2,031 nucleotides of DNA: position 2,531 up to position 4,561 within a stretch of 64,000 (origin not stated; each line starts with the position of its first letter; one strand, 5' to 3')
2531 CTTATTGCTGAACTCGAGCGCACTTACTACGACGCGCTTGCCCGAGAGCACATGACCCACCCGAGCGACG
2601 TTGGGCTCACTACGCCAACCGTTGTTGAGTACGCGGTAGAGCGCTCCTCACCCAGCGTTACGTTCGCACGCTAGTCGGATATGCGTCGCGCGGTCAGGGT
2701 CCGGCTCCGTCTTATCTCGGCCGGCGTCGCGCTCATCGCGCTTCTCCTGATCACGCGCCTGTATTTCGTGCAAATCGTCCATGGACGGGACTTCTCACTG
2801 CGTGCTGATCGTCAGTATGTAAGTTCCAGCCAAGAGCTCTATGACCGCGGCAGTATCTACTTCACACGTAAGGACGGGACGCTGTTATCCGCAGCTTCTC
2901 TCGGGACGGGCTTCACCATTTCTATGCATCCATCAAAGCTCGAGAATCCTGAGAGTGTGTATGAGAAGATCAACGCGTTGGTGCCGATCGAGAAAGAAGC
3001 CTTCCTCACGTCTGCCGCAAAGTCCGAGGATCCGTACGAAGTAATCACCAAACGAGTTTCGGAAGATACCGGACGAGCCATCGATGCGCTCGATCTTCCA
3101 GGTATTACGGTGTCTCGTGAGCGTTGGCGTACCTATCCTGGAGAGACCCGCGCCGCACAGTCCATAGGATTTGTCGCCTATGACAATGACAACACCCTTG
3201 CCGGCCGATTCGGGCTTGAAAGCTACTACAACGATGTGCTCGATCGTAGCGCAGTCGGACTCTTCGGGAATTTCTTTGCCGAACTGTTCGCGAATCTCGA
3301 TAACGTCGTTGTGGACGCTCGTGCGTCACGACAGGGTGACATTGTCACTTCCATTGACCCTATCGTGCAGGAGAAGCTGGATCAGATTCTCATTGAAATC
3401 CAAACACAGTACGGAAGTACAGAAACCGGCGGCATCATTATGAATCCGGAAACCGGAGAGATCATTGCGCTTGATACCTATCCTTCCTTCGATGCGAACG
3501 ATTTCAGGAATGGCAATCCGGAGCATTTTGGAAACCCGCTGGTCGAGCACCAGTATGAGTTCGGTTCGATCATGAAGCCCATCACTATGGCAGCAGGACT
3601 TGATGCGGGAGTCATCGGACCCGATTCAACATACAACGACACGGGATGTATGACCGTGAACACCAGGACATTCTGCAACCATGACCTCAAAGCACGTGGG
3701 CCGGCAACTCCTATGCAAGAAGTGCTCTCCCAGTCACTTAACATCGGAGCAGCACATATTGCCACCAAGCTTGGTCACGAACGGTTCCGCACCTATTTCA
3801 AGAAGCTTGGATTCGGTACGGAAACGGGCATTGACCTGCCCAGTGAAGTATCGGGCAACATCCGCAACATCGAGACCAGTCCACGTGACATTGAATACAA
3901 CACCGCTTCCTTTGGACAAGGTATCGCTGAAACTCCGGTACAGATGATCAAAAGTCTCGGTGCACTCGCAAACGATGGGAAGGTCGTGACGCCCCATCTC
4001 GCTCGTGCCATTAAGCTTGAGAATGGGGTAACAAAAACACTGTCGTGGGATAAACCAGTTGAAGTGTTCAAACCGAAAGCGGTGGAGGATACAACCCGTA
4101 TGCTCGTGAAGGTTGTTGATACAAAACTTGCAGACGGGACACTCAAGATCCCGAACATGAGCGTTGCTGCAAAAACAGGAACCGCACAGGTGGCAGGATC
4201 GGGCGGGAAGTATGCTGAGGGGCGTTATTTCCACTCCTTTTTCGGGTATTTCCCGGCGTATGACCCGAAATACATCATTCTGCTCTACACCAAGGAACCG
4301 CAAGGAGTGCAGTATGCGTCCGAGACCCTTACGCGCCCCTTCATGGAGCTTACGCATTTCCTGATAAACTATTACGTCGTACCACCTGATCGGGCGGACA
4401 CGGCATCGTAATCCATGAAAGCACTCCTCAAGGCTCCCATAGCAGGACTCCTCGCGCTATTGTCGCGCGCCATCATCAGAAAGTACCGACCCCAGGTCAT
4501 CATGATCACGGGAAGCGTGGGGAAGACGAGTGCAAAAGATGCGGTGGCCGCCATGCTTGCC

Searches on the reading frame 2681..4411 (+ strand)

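Call 55: search_protein_families(library=pfam, proteins=[window:2681-4411:+], max_evalue=0.001)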
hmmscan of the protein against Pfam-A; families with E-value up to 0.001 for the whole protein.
window:2681-4411:+ (576 aa): 2 families
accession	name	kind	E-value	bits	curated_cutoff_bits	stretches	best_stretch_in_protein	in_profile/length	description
PF00905.27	Transpeptidase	-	7.8e-66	222.7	22.1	1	252-553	4-296/299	Penicillin binding protein transpeptidase domain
PF03717.20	PBP_dimer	-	2.2e-05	25.4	24.4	1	56-187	6-158/180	Penicillin-binding Protein dimerisation domain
